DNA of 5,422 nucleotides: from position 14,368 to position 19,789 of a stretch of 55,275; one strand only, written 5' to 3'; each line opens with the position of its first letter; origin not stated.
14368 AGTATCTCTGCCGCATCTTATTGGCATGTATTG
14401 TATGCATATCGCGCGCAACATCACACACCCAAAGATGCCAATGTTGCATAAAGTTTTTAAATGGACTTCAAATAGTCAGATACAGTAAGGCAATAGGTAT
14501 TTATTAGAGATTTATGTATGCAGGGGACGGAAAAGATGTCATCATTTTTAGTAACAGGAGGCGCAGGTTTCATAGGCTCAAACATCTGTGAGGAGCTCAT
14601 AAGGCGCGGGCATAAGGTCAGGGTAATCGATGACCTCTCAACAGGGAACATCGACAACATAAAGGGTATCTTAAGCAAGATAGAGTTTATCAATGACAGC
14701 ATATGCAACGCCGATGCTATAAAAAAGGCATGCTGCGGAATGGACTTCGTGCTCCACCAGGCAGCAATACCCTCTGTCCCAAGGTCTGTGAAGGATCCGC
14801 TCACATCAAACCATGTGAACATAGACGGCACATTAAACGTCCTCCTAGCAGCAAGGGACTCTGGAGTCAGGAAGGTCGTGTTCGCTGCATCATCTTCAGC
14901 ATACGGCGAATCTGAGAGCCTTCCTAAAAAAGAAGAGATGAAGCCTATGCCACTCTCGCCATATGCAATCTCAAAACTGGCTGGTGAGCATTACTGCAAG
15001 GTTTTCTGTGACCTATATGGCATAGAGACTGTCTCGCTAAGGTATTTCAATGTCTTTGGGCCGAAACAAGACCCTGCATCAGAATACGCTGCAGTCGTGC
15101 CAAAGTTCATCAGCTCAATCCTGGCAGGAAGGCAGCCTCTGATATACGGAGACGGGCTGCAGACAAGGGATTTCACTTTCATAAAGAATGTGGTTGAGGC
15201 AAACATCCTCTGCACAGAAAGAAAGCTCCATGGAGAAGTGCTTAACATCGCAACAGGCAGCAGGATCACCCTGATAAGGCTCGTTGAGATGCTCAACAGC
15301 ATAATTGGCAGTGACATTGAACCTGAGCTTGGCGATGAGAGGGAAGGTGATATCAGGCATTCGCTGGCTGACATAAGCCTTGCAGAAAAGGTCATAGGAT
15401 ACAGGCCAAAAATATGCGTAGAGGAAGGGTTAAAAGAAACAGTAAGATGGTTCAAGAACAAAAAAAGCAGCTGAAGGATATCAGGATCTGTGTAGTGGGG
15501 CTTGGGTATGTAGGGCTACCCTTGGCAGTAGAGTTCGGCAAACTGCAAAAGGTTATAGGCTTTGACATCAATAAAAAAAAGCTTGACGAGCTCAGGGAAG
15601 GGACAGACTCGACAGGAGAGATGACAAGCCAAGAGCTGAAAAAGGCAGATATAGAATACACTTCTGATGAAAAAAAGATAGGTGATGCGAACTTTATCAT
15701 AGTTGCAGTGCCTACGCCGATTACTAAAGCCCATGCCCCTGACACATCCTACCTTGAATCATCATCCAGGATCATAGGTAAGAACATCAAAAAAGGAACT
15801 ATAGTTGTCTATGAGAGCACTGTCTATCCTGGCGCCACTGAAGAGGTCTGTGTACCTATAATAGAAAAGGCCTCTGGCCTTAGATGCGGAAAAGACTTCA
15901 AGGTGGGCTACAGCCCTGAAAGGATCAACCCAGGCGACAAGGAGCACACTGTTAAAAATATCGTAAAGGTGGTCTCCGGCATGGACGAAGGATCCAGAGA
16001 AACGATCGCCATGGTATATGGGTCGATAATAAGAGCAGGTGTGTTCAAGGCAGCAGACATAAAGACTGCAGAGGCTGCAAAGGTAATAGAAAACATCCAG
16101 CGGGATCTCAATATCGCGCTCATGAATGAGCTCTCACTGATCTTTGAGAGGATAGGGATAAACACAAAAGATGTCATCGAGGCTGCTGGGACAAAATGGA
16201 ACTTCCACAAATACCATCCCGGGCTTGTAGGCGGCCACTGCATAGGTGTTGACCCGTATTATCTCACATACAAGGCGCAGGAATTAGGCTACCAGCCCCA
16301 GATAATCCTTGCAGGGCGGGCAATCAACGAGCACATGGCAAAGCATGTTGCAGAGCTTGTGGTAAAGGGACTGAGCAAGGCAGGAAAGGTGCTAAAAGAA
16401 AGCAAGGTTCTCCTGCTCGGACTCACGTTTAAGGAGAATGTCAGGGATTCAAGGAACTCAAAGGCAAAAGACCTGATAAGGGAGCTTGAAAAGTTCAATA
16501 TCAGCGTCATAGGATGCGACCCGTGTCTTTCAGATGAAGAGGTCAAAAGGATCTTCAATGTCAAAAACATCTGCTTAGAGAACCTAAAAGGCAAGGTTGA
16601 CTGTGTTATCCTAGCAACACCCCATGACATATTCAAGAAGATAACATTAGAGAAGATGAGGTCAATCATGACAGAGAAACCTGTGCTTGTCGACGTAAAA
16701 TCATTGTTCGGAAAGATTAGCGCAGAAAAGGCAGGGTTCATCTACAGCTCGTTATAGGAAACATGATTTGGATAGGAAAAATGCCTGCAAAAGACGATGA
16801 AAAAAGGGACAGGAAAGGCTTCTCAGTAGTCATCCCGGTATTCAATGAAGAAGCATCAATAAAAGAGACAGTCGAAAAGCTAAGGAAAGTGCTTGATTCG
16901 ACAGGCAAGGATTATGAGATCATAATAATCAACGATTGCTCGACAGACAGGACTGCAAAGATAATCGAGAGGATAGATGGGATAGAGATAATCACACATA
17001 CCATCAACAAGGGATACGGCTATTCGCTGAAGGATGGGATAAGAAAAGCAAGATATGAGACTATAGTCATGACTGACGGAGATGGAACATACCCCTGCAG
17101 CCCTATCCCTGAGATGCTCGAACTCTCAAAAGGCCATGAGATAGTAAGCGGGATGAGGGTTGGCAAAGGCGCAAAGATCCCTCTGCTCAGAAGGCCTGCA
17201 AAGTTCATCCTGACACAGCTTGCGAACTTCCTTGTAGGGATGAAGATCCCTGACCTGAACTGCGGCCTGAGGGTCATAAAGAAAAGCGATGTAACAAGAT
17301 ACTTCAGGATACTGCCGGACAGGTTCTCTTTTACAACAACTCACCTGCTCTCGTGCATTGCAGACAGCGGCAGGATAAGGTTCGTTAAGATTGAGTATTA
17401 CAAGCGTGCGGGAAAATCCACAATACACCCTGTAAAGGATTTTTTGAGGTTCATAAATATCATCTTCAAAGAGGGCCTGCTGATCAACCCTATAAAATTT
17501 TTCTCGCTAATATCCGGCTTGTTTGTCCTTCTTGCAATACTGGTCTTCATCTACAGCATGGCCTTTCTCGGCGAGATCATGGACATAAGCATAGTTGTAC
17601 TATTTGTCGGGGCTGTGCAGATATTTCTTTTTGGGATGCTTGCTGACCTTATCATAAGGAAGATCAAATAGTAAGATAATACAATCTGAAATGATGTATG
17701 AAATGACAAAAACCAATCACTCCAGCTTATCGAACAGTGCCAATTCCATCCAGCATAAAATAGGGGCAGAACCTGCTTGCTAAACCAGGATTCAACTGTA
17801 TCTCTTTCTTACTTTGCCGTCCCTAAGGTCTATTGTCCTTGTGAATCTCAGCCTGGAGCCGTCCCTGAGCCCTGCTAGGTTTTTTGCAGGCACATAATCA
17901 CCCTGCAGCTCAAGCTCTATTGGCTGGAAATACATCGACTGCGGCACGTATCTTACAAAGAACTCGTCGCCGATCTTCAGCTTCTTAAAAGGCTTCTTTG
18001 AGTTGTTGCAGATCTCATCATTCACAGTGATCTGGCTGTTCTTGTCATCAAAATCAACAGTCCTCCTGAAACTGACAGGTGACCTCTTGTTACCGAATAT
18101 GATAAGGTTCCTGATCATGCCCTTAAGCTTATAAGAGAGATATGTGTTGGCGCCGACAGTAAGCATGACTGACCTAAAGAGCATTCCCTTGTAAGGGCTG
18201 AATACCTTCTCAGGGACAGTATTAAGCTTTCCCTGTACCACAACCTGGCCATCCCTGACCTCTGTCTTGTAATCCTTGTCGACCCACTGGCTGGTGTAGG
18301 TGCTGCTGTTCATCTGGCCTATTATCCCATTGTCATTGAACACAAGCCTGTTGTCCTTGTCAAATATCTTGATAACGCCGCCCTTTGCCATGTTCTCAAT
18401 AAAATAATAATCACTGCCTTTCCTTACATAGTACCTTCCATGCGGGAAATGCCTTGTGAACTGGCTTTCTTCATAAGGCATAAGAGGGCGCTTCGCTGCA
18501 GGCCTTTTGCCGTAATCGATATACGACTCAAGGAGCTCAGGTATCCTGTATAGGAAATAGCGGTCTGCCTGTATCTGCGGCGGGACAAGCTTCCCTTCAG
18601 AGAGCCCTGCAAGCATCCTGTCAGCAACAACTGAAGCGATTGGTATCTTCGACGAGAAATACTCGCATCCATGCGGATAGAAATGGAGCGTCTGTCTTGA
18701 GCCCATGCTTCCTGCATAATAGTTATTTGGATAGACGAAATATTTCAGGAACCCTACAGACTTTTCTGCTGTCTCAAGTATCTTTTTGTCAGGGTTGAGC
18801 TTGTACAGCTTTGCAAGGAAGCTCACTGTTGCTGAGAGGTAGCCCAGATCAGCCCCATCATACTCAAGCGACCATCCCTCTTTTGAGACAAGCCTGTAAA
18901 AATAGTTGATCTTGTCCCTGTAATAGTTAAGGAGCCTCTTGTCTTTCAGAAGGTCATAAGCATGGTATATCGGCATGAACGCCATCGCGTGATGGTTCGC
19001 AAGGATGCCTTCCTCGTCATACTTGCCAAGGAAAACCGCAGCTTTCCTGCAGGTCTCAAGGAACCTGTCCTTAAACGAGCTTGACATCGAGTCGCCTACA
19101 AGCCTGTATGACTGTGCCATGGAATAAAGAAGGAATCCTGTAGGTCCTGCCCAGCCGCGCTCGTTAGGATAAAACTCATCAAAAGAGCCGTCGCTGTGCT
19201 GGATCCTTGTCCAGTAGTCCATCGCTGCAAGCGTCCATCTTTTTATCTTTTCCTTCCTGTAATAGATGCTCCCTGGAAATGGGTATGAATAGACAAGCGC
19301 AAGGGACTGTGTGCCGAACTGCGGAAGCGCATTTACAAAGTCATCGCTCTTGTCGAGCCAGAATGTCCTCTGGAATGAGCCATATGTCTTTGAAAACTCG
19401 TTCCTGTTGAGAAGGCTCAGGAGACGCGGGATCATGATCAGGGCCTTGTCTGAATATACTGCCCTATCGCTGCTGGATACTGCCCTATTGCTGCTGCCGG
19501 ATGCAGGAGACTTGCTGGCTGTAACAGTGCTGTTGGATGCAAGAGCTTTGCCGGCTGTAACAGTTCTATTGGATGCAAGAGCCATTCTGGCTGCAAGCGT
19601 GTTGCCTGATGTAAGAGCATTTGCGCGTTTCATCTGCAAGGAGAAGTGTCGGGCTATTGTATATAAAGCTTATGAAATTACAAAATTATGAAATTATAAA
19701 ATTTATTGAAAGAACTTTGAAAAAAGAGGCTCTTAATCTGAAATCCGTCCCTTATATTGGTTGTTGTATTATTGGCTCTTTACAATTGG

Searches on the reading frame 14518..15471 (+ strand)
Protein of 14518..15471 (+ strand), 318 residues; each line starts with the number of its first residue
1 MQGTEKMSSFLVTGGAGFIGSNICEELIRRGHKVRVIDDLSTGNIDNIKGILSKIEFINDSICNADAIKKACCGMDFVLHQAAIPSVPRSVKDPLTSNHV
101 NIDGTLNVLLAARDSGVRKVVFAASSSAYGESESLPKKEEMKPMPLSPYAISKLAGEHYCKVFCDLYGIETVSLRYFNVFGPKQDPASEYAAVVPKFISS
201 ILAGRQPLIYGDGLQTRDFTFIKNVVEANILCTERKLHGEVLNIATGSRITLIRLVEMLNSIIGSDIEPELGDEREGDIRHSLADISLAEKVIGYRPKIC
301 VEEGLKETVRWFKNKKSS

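Call 9: search_protein_families(library=pfam, proteins=[window:14518-15471:+], max_evalue=0.001)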
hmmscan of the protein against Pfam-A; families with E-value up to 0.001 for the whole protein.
window:14518-15471:+ (318 aa): 7 families
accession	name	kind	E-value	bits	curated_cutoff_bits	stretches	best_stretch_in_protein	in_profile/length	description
PF01370.27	Epimerase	-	3.2e-61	207.3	20.9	1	11-245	2-240/240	NAD dependent epimerase/dehydratase family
PF16363.11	GDP_Man_Dehyd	-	3.5e-53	181.6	27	1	11-308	1-332/332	GDP-mannose 4,6 dehydratase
PF01073.25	3Beta_HSD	-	6.9e-27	94.6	22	1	11-233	1-229/280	3-beta hydroxysteroid dehydrogenase/isomerase family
PF02719.21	Polysacc_synt_2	-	1.1e-16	61.3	20.2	1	11-268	2-252/293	Polysaccharide biosynthesis protein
PF13460.12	NAD_binding_10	-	3.4e-08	34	27.2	1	14-159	1-130/184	NAD(P)H-binding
PF07993.18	NAD_binding_4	-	8.7e-08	32.1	20.1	0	67-181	81-209/258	Male sterility protein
PF04321.23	RmlD_sub_bind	-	1.7e-06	27.8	27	1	10-162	3-138/287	RmlD substrate binding domain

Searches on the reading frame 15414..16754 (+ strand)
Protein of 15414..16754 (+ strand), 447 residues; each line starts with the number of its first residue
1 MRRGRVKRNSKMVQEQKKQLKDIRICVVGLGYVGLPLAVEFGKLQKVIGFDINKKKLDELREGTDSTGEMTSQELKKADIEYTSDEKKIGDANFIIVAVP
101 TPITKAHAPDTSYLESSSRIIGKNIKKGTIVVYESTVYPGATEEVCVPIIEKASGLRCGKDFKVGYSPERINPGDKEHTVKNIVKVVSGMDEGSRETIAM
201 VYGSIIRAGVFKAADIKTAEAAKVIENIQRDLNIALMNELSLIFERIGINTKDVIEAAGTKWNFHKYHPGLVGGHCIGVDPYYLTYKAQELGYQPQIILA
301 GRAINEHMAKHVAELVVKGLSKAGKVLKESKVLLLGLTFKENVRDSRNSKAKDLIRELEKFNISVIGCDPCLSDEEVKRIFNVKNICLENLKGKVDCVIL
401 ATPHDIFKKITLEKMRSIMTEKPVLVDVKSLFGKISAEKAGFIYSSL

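Call 9: search_protein_families(library=pfam, proteins=[window:15414-16754:+], max_evalue=0.001)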
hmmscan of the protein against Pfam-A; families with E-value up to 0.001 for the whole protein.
window:15414-16754:+ (447 aa): 8 families
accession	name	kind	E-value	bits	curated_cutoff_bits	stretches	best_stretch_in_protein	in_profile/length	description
PF03721.20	UDPG_MGDP_dh_N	-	4.5e-38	131.2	27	1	24-196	2-181/187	UDP-glucose/GDP-mannose dehydrogenase family, NAD binding domain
PF00984.24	UDPG_MGDP_dh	-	1.2e-26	93.1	25.4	1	217-306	1-93/94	UDP-glucose/GDP-mannose dehydrogenase family, central domain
PF03720.21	UDPG_MGDP_dh_C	-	5.5e-21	75.3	30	1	333-432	1-101/103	UDP-glucose/GDP-mannose dehydrogenase family, UDP binding domain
PF02153.23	PDH_N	-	5.2e-05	23.2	26.5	0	361-436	10-86/154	Prephenate dehydrogenase, nucleotide-binding domain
PF03446.21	NAD_binding_2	-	0.00024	21.6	21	0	24-146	1-104/161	NAD binding domain of 6-phosphogluconate dehydrogenase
PF02826.25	2-Hacid_dh_C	-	0.00054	19.8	25.1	0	352-416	49-118/178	D-isomer specific 2-hydroxyacid dehydrogenase, NAD binding domain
PF02254.24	TrkA_N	-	0.00084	20.1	23.8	0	25-64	1-41/116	TrkA-N domain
PF01210.29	NAD_Gly3P_dh_N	-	0.00088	19.7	23.1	0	25-111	2-89/158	NAD-dependent glycerol-3-phosphate dehydrogenase N-terminus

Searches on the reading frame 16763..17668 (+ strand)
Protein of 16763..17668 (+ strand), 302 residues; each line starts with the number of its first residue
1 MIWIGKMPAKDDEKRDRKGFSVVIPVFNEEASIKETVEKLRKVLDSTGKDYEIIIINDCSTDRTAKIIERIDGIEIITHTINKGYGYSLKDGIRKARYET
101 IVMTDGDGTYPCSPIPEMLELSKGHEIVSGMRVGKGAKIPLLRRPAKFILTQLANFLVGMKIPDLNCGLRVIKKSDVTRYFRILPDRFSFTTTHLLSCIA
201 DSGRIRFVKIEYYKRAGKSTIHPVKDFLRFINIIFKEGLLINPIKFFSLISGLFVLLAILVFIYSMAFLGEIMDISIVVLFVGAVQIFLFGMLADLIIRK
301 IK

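Call 9: search_protein_families(library=pfam, proteins=[window:16763-17668:+], max_evalue=0.001)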
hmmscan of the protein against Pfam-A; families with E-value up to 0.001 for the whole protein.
window:16763-17668:+ (302 aa): 3 families
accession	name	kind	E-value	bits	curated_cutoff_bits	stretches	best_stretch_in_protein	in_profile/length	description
PF00535.33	Glycos_transf_2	-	1.3e-27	97.2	23.3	1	21-178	1-165/168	Glycosyl transferase family 2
PF10111.15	Glyco_tranf_2_2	-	2.2e-05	24.6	27.3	1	21-113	1-97/276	Glycosyltransferase like family 2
PF13641.12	Glyco_tranf_2_3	-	0.00082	19.9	27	0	20-121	3-110/230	Glycosyltransferase like family 2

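Call 25: search_protein_families(library=pfam, proteins=[window:16763-17668:+], max_evalue=0.01)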
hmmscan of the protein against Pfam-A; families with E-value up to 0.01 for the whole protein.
window:16763-17668:+ (302 aa): 3 families
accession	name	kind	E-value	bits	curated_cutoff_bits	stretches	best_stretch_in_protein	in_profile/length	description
PF00535.33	Glycos_transf_2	-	1.3e-27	97.2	23.3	1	21-178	1-165/168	Glycosyl transferase family 2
PF10111.15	Glyco_tranf_2_2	-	2.2e-05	24.6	27.3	1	21-113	1-97/276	Glycosyltransferase like family 2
PF13641.12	Glyco_tranf_2_3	-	0.00082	19.9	27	1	20-121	3-110/230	Glycosyltransferase like family 2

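Call 26: search_protein_families(library=ncbifam, proteins=[window:16763-17668:+], max_evalue=0.001)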
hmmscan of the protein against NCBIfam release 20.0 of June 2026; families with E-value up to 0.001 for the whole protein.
window:16763-17668:+ (302 aa): 18 families
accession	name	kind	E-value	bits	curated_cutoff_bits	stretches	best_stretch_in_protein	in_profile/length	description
TIGR04182.1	glyco_TIGR04182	equivalog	6.3e-32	111.1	325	1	21-299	3-284/293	S-layer glycoprotein N-glycosyltransferase AglJ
NF041391.1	DPhHxTase_Halo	equivalog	1.2e-26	93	375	1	26-226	3-197/213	dolichyl-phosphate hexose transferase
NF007986.1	PRK10714.1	equivalog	3e-18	65.9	529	1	18-297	6-293/316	undecaprenyl-phosphate 4-deoxy-4-formamido-L-arabinose transferase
NF047588.1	GlcsyltransPgfSStrep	equivalog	2.7e-16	59.7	500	1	20-297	3-287/308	glycosyltransferase PgfS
TIGR03937.1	PgaC_IcaA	equivalog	1e-15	57.7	422.3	1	12-108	39-136/407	poly-beta-1,6-N-acetyl-D-glucosamine synthase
NF058614.1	PPMAGASynPpgS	equivalog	4.2e-14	52.5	370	1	22-175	4-160/226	polyprenyl-phospho-N-acetylgalactosaminyl synthase PpgS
TIGR04283.1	glyco_like_mftF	equivalog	1.4e-10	41.1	182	1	21-112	2-87/221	TIGR04283 family arsenosugar biosynthesis glycosyltransferase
NF047683.1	TeichurnBiosyTuaG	equivalog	9.2e-10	38.6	400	1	18-111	6-100/252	teichuronic acid biosynthesis protein TuaG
NF038302.1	EPS_HpsE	equivalog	1.9e-09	37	300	1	20-107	3-96/307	hormogonium polysaccharide biosynthesis glycosyltransferase HpsE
NF007482.0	PRK10073.1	equivalog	2.5e-08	33.3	423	1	17-109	5-97/334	glycosyltransferase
NF041875.1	EPS_EpsD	equivalog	1.6e-07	31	370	1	21-109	2-91/325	exopolysaccharide biosynthesis glycosyltransferase EpsD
NF010496.0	PRK13915.1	equivalog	3.1e-07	29.8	262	1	15-77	28-89/307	glucosyl-3-phosphoglycerate synthase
TIGR03965.1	mycofact_glyco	equivalog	1.2e-06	27.7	280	1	17-107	73-164/467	mycofactocin biosynthesis glycosyltransferase MftF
NF053739.1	GlytfEpsEBac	equivalog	1.5e-06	27.4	450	1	21-108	4-93/265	glycosyltransferase EpsE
NF041865.1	EpsU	equivalog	2.5e-06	26.7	700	1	12-98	33-119/394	exopolysaccharide biosynthesis GT2 family glycosyltransferase EpsU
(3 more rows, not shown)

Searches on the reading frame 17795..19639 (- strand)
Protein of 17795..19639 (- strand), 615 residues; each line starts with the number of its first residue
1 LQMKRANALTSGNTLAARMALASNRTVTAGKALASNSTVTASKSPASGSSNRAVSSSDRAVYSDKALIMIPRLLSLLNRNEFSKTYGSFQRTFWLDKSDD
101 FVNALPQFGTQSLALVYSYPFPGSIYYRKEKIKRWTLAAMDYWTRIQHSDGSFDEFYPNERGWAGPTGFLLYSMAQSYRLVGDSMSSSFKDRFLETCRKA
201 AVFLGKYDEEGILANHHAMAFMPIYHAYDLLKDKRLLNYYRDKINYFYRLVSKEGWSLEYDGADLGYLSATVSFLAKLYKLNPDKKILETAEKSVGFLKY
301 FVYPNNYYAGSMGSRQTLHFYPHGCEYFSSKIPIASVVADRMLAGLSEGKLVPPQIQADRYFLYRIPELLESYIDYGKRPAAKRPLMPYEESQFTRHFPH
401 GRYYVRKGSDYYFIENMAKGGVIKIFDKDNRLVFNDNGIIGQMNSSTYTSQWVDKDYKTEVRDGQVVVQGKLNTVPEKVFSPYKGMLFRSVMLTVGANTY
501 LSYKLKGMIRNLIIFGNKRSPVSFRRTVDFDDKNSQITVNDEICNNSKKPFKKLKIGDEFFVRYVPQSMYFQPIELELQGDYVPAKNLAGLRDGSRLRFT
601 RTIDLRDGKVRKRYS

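Call 9: search_protein_families(library=pfam, proteins=[window:17795-19639:-], max_evalue=0.001)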
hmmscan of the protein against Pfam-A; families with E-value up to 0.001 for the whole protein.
window:17795-19639:- (615 aa): 0 families

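Call 25: search_protein_families(library=pfam, proteins=[window:17795-19639:-], max_evalue=0.01)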
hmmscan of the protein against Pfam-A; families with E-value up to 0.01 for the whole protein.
window:17795-19639:- (615 aa): 1 family
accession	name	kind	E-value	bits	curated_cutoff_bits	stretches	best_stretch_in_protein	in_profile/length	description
PF09492.16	Pec_lyase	-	0.0089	15.8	22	0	129-179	57-107/292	Pectic acid lyase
